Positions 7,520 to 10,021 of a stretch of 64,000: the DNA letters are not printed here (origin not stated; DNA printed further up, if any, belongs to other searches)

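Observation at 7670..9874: T9SS-exported fusion of an esterase-like alpha/beta hydrolase with an agmatine-deiminase/PPAD-family domain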

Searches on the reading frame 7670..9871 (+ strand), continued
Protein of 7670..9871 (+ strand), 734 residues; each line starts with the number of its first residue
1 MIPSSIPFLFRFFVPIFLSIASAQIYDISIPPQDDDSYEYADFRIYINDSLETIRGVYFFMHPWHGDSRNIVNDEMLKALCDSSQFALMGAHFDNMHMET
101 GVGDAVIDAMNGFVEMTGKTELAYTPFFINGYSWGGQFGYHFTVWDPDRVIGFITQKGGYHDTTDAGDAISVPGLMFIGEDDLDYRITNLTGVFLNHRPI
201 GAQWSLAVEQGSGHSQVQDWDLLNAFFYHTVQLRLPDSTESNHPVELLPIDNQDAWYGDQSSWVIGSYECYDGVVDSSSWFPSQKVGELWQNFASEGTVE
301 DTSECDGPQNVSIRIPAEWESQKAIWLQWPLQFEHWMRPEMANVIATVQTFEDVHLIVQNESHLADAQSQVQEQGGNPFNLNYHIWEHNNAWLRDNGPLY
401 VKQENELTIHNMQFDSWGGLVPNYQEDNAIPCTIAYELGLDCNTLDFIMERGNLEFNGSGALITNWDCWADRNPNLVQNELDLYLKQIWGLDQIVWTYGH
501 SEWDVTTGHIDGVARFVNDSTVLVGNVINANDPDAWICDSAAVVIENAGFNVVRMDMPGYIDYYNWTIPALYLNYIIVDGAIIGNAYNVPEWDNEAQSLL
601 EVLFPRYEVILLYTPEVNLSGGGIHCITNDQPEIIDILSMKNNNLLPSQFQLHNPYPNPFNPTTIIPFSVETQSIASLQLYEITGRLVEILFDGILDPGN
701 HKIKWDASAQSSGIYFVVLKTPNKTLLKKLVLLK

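Call 41: find_encoding_contigs(protein=P0014, flank=8000, max_places=2)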
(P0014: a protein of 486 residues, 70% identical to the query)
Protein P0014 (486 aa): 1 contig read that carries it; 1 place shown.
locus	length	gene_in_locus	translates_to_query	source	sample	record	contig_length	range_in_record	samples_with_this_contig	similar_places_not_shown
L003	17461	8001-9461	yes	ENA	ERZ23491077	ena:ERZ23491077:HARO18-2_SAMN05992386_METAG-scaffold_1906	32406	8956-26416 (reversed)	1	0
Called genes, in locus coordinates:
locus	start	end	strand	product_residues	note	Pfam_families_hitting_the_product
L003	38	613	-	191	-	PF25084:LbH_EIF2B (weak), PF00132:Hexapep (weak), PF14602:Hexapep_2 (faint), PF25087:GMPPB_C (weak), PF00132:Hexapep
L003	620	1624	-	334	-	PF01408:GFO_IDH_MocA, PF02894:GFO_IDH_MocA_C, PF22725:GFO_IDH_MocA_C3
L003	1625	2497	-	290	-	PF00483:NTP_transferase, PF12804:NTP_transf_3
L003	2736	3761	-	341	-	PF14213:DUF4325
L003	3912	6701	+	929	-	PF17803:Cadherin_4, PF17892:Cadherin_5, PF17963:Big_9, PF22352:K319L-like_PKD (weak), PF13860:FlgD_ig (faint), PF18962:Por_Secre_tail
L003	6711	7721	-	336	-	PF03951:Gln-synt_N, PF00120:Gln-synt_C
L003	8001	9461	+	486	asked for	PF04371:PAD_porph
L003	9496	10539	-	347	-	PF00044:Gp_dh_N, PF02800:Gp_dh_C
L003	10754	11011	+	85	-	PF02604:PhdYeFM_antitox (weak)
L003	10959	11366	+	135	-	PF01850:PIN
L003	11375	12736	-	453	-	PF01554:MatE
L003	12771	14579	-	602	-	PF03600:CitMHS, PF00939:Na_sulph_symp (weak), PF02080:TrkA_C, PF06808:DctM (weak), PF00939:Na_sulph_symp, PF03600:CitMHS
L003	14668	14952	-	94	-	-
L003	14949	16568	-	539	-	PF01590:GAF, PF01966:HD (faint), PF13487:HD_5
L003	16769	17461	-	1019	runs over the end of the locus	PF07517:SecA_DEAD, PF00270:DEAD (weak), PF01043:SecA_PP_bind, PF21090:P-loop_SecA, PF07516:SecA_SW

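Call 54: list_cluster_members(proteins=[P0101, P0121, P0122, P0123, P0124, P0127, P0130, P0133, P0139, P0253])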
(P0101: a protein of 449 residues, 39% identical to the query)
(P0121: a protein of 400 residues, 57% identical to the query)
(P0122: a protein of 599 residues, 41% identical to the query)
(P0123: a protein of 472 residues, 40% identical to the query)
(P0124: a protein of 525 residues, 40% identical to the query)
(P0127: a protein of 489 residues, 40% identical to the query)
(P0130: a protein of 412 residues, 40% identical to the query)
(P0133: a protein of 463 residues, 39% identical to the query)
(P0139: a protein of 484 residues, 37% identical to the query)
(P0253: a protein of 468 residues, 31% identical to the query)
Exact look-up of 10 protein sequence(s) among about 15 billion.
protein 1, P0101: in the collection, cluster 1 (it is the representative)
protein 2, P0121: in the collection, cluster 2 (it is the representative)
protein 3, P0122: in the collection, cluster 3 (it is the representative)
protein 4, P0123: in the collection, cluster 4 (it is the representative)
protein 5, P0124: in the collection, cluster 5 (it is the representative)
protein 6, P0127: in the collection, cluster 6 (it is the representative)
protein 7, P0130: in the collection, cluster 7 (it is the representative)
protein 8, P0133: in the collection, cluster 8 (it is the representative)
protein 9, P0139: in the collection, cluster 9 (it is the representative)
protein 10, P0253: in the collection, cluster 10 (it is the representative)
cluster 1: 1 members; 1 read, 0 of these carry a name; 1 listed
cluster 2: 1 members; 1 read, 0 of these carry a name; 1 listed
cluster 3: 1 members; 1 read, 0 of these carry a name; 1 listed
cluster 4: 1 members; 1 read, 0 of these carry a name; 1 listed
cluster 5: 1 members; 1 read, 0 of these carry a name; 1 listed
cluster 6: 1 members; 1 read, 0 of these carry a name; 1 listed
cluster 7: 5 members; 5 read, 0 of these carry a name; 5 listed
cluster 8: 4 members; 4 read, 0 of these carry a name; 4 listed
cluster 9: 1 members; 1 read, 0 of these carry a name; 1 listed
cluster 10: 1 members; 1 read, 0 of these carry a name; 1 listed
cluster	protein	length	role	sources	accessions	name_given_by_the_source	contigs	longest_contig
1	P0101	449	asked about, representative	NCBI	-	-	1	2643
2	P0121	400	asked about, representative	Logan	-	-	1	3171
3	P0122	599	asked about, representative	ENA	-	-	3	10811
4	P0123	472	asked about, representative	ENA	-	-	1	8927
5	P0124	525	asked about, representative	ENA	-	-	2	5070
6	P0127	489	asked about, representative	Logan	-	-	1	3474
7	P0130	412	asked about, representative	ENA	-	-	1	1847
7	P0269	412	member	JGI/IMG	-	-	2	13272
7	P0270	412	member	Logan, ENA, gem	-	-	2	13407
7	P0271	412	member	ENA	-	-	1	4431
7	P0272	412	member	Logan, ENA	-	-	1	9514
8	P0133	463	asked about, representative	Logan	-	-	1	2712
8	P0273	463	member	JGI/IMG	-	-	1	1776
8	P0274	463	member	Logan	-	-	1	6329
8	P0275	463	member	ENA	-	-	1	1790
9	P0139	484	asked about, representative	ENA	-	-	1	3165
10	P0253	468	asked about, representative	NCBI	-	-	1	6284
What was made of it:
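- Tried and rejected: Cluster-name look-ups gave no names for exported-clade deiminases (call 54).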

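Call 64: list_cluster_members(proteins=[P0009, P0010, P0026, P0030, P0048, P0058, P0091, P0108, P0109, P0056])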
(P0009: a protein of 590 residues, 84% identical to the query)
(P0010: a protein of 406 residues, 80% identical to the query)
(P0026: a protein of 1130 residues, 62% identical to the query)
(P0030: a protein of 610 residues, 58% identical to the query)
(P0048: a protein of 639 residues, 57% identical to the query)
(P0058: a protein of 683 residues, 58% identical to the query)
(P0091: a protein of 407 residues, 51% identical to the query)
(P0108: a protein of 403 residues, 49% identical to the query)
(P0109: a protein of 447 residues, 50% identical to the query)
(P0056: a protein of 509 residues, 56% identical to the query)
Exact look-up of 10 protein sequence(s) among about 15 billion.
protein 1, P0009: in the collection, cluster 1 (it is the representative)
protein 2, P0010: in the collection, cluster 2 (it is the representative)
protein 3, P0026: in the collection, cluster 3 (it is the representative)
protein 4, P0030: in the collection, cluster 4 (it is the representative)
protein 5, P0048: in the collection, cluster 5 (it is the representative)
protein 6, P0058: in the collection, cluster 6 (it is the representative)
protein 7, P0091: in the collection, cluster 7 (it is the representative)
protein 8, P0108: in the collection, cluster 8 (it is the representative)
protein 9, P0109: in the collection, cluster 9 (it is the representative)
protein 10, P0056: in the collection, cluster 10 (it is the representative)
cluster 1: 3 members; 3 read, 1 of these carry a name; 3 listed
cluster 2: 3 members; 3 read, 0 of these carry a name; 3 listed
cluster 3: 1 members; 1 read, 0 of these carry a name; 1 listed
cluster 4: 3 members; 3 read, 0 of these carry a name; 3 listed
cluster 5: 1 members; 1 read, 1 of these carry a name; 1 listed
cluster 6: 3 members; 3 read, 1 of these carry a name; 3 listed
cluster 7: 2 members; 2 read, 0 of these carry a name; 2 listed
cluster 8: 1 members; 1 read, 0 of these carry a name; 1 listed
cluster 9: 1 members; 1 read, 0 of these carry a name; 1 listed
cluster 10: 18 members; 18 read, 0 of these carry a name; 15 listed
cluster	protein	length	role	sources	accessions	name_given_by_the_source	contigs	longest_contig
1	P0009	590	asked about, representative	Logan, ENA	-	-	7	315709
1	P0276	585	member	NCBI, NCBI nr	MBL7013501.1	MAG: T9SS type A sorting domain-containing protein [Candidatus Marinimicrobia bacterium] | T9SS type A sorting domain-containing protein [Candidatus Neomarinimicrobiota bacterium]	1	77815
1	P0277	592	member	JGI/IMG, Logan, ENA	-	-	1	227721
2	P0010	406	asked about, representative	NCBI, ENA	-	-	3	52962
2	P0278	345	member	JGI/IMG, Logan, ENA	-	-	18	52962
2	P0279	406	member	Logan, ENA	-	-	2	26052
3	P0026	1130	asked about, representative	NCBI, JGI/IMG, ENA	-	-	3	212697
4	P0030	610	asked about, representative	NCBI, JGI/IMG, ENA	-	-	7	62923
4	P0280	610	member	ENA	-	-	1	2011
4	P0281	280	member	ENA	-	-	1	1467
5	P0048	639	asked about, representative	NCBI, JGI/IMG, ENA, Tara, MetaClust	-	strand:- start:438 stop:2357 length:1920 start_codon:yes stop_codon:yes gene_type:complete | TARA_132_DCM_0.22-3_scaffold401493_1_gene413430 NOG127182 ""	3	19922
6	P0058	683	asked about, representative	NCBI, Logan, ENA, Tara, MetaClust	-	strand:- start:581 stop:2632 length:2052 start_codon:yes stop_codon:yes gene_type:complete | TARA_124_MIX_0.45-0.8_scaffold227894_1_gene273933 NOG127182 ""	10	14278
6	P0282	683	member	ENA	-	-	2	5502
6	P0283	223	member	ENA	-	-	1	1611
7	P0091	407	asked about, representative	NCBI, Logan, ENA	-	-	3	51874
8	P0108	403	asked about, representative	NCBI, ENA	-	-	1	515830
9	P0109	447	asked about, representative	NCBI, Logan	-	-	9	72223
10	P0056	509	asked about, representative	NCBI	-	-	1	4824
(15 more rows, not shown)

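Call 75: predict_structure(alignment_id=A3)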
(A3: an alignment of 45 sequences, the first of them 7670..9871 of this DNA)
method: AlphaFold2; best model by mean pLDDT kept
length: 734 residues; sequences in the alignment: 45
mean_pLDDT: 88.7   pTM: 0.54
mean pLDDT of the five models: 88.7, 86.4, 85.4, 84.5, 81.9
residues with pLDDT >= 90: 517; 70-90: 148; 50-70: 30; < 50: 39
segments of 3 or more residues with pLDDT < 50: 1-13, 306-309, 636-650, 655-658
pLDDT, mean of each block of 10 residues (from residue 1): 41 49 88 94 96 96 93 96 97 93 97 96 97 93 95 88 81 95 88 90 93 91 96 90 90 86 82 86 92 72 53 90 96 93 98 98 98 98 95 92 92 90 91 95 94 96 96 91 91 96 85 95 96 95 98 95 92 94 97 97 97 93 92 62 37 50 82 92 93 92 90 91 87 74
secondary structure, 60 per line:
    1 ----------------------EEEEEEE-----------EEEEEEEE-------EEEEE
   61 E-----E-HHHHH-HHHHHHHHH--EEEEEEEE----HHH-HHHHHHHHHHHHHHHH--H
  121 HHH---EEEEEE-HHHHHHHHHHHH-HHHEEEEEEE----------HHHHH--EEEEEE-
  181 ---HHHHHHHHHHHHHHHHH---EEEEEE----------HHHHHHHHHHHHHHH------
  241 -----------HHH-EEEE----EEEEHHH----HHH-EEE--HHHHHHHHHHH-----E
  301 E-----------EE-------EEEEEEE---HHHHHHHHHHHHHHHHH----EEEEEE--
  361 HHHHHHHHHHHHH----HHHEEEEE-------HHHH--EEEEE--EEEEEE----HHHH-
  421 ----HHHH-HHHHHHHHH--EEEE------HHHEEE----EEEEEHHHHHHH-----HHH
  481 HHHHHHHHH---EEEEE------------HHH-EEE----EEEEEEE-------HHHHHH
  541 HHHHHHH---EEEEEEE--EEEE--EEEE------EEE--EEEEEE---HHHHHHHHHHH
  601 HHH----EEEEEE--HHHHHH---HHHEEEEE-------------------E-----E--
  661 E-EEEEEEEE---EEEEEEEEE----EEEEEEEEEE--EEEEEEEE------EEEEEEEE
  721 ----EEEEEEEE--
elements in order (helices of 4 or more, strands of 3 or more residues): E23-29 E41-48 E56-61 H69-73 H75-83 E86-93 H102-117 H120-123 E127-132 H134-145 E150-156 H167-171 E174-179 H184-200 E204-209 H220-234 E256-259 E264-267 E279-281 H284-294 E322-328 H332-348 E353-358 H361-373 E381-385 H393-396 E399-403 E406-411 H416-419 H425-428 H430-438 E441-444 E454-456 E461-465 H466-472 H478-489 E493-497 E514-516 E521-527 H535-547 E551-557 E560-563 E566-569 E576-578 E581-586 H590-603 E608-613 H616-621 E628-632 E663-670 E674-682 E687-696 E699-706 E713-720 E725-732
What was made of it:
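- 8588..8605 (+): Short inter-domain linker, aa 307-312. pLDDT below 50 at aa 306-309 (call 75).
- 9575..9634 (+): Flexible linker, aa 636-655. pLDDT below 50 at aa 636-650 and 655-658 (call 75).
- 9635..9871 (+): T9SS type-A C-terminal sorting domain (beta-sandwich), aa 656-734. Modelled as a confident beta-sandwich (call 75).
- Full-length pTM is 0.54 despite domain pLDDT above 90 (call 75). The linker is short, about 6 aa (call 75). AF2 shows no fixed interface (call 75). The reading frame is continuous and every domain folds confidently (call 75).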

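Call 77: fold_search(model_id=the predicted structure, library=pdb)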
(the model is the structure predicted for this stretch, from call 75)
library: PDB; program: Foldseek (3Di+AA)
matches with E <= 10: 1904; with E <= 0.001: 785
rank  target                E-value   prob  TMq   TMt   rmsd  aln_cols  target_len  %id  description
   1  1xkn                  5.0e-32  1.00  0.42  0.84   3.0       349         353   28  Crystal Structure of the Putative Peptidyl-arginine Deiminase from Chlorobium tepidum, NESG Target CtR21 (released 2004-11-16)
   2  6nib                  9.0e-29  1.00  0.41  0.84   2.6       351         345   27  Crystal Structure of Medicago truncatula Agmatine Iminohydrolase (Deiminase) (released 2019-03-20)
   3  6nic_C                1.3e-28  1.00  0.40  0.81   2.7       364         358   26  Crystal Structure of Medicago truncatula Agmatine Iminohydrolase (Deiminase) in Complex with 6-aminohexanamide (released 2019-03-20)
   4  6b2w_A                1.6e-28  1.00  0.40  0.85   2.5       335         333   24  C. Jejuni C315S Agmatine Deiminase with Substrate Bound (released 2017-12-13)
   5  6nic_A                6.6e-28  1.00  0.41  0.82   2.4       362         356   26  Crystal Structure of Medicago truncatula Agmatine Iminohydrolase (Deiminase) in Complex with 6-aminohexanamide (released 2019-03-20)
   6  6nic_D                1.3e-27  1.00  0.40  0.80   2.7       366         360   26  Crystal Structure of Medicago truncatula Agmatine Iminohydrolase (Deiminase) in Complex with 6-aminohexanamide (released 2019-03-20)
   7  1vkp_A                1.8e-26  1.00  0.41  0.80   2.7       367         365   24  X-RAY STRUCTURE OF GENE PRODUCT FROM ARABIDOPSIS THALIANA AT5G08170, AGMATINE IMINOHYDROLASE (released 2004-08-17)
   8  1vkp_B                3.0e-26  1.00  0.41  0.80   2.4       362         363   24  X-RAY STRUCTURE OF GENE PRODUCT FROM ARABIDOPSIS THALIANA AT5G08170, AGMATINE IMINOHYDROLASE (released 2004-08-17)
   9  6b10_A                3.5e-26  1.00  0.38  0.86   2.6       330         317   23  C. Jejuni Agmatine Deiminase (released 2017-12-13)
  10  2jer_D                4.2e-26  1.00  0.41  0.79   4.4       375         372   22  Agmatine deiminase of Enterococcus faecalis catalyzing its reaction. (released 2007-01-30)
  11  3h7c                  5.9e-26  1.00  0.41  0.80   2.5       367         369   24  Crystal Structure of Arabidopsis thaliana Agmatine Deiminase from Cell Free Expression (released 2009-05-26)
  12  6b10_B                7.8e-26  1.00  0.40  0.86   2.5       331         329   24  C. Jejuni Agmatine Deiminase (released 2017-12-13)
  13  2jer_B                8.3e-26  1.00  0.41  0.80   3.5       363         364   23  Agmatine deiminase of Enterococcus faecalis catalyzing its reaction. (released 2007-01-30)
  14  3h7k                  1.0e-25  1.00  0.41  0.80   2.7       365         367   24  Crystal Structure of Arabidopsis thaliana Agmatine Deiminase Complexed with a Covalently Bound Reaction Intermediate (released 2009-05-26)
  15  2jer_H                1.3e-25  1.00  0.41  0.81   3.3       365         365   22  Agmatine deiminase of Enterococcus faecalis catalyzing its reaction. (released 2007-01-30)
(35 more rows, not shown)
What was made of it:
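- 8606..9574 (+): Pentein guanidino-group deiminase domain (PF04371, exported clade), aa 313-635. Catalytic residues Asp395, His509, Asp511, Asn574, Cys626. Clade-specific pocket residues Asn390, Leu420, Arg451, Asn453, Val505, Thr507, Gly512, Leu571, Asn629-Asp630. Foldseek TM 0.79-0.86 to agmatine deiminases (call 77).
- On PPAD-type bacterial peptidylarginine deiminase: TM 0.64 against 0.79-0.86 (call 77).
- Closest known: Agmatine deiminase / agmatine iminohydrolase. Same: Same pentein fold: TM 0.79-0.86, rmsd 2.4-3.6 A (call 77).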
